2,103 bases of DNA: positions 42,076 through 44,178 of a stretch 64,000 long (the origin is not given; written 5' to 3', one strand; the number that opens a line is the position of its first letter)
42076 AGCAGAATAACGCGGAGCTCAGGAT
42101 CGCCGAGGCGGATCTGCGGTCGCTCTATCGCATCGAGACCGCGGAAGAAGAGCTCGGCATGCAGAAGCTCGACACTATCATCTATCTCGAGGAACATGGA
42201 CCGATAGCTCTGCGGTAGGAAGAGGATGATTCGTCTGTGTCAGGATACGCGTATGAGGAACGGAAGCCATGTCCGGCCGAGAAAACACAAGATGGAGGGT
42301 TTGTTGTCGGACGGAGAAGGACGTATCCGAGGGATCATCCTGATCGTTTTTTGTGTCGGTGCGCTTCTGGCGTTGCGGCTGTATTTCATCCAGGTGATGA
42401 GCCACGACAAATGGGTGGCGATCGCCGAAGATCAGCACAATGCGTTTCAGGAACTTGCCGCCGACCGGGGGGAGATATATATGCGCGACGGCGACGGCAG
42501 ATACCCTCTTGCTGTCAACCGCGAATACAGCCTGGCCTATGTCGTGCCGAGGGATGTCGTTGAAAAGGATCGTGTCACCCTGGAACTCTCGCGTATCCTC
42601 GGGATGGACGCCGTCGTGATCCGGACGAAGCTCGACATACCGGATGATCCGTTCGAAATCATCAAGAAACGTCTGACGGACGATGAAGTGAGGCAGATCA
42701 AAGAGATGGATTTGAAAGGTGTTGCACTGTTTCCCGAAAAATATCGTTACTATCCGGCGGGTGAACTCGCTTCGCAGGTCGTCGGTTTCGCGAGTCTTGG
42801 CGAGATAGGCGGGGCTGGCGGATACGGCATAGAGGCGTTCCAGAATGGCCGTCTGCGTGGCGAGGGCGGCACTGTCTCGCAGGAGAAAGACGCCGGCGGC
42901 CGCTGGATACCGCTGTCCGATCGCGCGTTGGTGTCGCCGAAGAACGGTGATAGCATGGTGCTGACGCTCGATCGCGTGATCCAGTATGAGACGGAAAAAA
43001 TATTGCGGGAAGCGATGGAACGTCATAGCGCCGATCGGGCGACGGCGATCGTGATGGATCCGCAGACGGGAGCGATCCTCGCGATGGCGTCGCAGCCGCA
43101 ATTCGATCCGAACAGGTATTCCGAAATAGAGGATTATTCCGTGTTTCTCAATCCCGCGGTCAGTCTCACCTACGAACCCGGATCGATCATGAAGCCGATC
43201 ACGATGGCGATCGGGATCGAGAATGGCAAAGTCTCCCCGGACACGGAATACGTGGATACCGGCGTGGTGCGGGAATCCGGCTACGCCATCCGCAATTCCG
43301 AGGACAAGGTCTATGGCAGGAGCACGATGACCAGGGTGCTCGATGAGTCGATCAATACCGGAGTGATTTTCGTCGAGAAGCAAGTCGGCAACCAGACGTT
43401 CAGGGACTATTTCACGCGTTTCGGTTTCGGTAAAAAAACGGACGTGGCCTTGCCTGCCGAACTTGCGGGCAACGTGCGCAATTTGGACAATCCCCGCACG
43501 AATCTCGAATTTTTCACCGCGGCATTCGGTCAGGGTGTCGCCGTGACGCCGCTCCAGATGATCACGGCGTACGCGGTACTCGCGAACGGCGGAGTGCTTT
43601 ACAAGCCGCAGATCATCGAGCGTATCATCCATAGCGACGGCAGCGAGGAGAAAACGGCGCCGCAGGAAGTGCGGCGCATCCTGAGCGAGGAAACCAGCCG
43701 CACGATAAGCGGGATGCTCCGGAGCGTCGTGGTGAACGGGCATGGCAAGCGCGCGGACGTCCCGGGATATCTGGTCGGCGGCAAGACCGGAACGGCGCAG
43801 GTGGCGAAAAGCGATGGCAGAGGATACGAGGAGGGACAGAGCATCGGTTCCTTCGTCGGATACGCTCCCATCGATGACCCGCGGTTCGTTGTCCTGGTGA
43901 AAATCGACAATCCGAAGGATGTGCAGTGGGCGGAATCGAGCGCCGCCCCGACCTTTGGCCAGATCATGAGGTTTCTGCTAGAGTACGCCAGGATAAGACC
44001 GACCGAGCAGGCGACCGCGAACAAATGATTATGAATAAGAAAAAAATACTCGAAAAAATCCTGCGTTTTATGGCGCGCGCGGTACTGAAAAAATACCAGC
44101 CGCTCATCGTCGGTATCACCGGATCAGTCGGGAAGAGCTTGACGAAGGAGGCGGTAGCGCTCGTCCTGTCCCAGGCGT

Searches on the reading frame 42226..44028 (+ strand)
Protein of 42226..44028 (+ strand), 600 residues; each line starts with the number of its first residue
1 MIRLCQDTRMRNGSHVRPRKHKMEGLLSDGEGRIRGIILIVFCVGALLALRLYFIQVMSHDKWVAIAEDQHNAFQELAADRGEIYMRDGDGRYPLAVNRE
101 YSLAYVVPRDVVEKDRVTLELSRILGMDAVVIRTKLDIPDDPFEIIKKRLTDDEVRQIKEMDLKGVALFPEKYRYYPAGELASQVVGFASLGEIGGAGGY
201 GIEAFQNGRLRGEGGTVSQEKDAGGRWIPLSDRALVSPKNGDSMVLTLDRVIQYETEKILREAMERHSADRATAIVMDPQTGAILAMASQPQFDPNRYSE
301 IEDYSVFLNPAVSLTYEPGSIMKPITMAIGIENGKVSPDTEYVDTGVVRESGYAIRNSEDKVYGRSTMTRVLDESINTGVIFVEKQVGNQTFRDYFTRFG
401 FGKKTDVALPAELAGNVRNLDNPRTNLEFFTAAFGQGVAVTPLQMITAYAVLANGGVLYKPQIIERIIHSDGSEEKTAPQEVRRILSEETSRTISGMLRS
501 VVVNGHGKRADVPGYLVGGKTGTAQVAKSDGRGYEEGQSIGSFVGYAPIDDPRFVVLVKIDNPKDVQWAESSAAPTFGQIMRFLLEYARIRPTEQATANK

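Call 62: search_protein_families(library=pfam, proteins=[window:42226-44028:+], max_evalue=0.00001)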
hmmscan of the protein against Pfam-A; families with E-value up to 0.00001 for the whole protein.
window:42226-44028:+ (600 aa): 2 families
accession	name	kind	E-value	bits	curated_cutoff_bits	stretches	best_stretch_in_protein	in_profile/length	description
PF00905.27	Transpeptidase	-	9.9e-82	274.9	22.1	1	273-581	2-298/299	Penicillin binding protein transpeptidase domain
PF03717.20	PBP_dimer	-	2.6e-14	54.5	24.4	1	78-228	3-176/180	Penicillin-binding Protein dimerisation domain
